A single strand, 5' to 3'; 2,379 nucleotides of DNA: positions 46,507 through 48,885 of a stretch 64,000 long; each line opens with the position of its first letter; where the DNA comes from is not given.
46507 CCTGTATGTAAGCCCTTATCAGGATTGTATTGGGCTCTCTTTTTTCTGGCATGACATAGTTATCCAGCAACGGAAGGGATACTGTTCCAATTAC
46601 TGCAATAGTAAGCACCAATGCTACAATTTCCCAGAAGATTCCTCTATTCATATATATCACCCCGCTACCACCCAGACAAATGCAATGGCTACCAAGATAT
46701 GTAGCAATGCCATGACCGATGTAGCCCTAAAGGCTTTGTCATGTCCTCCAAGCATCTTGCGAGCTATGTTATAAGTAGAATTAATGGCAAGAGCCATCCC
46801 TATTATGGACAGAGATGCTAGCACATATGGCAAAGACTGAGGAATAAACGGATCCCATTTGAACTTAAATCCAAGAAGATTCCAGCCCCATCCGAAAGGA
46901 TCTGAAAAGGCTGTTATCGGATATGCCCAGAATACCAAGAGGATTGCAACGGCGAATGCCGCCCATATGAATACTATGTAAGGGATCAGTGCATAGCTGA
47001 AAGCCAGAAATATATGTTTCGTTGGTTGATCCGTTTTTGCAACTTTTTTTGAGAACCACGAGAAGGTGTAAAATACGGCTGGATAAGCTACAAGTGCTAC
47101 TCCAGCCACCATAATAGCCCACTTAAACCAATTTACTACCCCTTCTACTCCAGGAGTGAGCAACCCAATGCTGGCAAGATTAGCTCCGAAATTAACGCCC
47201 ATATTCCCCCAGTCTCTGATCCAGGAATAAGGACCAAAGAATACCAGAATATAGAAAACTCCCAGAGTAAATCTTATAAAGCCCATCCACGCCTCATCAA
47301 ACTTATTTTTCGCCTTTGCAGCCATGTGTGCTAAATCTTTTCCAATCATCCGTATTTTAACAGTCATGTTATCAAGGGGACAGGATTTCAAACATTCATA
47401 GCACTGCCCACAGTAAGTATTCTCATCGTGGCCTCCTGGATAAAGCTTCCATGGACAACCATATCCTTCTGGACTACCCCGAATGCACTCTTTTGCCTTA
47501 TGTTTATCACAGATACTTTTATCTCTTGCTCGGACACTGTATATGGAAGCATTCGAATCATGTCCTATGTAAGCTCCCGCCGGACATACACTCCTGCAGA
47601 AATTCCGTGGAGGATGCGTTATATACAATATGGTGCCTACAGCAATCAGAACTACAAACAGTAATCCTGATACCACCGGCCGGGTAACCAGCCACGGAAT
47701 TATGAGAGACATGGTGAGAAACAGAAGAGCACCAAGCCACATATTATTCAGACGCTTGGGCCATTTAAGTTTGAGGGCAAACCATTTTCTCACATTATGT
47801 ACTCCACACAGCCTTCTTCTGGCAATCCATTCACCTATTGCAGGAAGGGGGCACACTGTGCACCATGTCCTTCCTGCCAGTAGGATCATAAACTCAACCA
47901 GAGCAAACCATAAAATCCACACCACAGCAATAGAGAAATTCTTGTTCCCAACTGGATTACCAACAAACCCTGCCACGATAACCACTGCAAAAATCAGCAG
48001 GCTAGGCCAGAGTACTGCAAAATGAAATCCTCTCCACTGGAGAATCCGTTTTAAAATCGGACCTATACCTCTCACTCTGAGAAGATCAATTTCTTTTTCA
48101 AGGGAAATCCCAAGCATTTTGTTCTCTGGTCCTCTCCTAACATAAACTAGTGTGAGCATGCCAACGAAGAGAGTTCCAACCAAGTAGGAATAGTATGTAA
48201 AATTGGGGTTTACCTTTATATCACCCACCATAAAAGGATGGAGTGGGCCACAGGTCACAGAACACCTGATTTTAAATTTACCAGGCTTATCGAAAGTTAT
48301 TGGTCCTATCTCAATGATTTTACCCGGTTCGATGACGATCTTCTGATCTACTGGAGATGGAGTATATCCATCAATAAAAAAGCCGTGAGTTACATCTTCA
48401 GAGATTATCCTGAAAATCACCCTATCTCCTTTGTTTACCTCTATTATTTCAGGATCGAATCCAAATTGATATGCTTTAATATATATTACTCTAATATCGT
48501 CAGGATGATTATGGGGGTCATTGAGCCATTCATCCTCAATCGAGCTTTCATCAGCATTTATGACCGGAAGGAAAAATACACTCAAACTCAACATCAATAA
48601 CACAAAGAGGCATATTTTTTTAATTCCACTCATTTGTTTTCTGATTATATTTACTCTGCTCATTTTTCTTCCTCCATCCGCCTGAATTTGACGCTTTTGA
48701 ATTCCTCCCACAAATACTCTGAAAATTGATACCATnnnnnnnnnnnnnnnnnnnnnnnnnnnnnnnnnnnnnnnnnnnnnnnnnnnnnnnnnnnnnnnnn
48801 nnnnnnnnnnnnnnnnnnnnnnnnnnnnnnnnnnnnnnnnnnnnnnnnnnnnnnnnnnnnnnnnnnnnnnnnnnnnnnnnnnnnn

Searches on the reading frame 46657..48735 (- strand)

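Call 28: search_protein_families(library=pfam, proteins=[window:46657-48735:-], max_evalue=0.01)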
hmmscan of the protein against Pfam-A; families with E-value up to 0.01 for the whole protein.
window:46657-48735:- (692 aa): 4 families
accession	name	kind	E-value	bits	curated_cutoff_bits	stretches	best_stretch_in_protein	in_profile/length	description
PF12801.12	Fer4_5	-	4.3e-05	23.8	22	1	270-311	2-40/48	4Fe-4S binding domain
PF13187.11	Fer4_9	-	0.0012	19.3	27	1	380-454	8-49/52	4Fe-4S dicluster domain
PF13473.12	Cupredoxin_1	-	0.0055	17.2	27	0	76-159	15-93/104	Cupredoxin-like domain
PF00116.26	COX2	-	0.0074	16.7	22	0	102-170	52-114/120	Cytochrome C oxidase subunit II, periplasmic domain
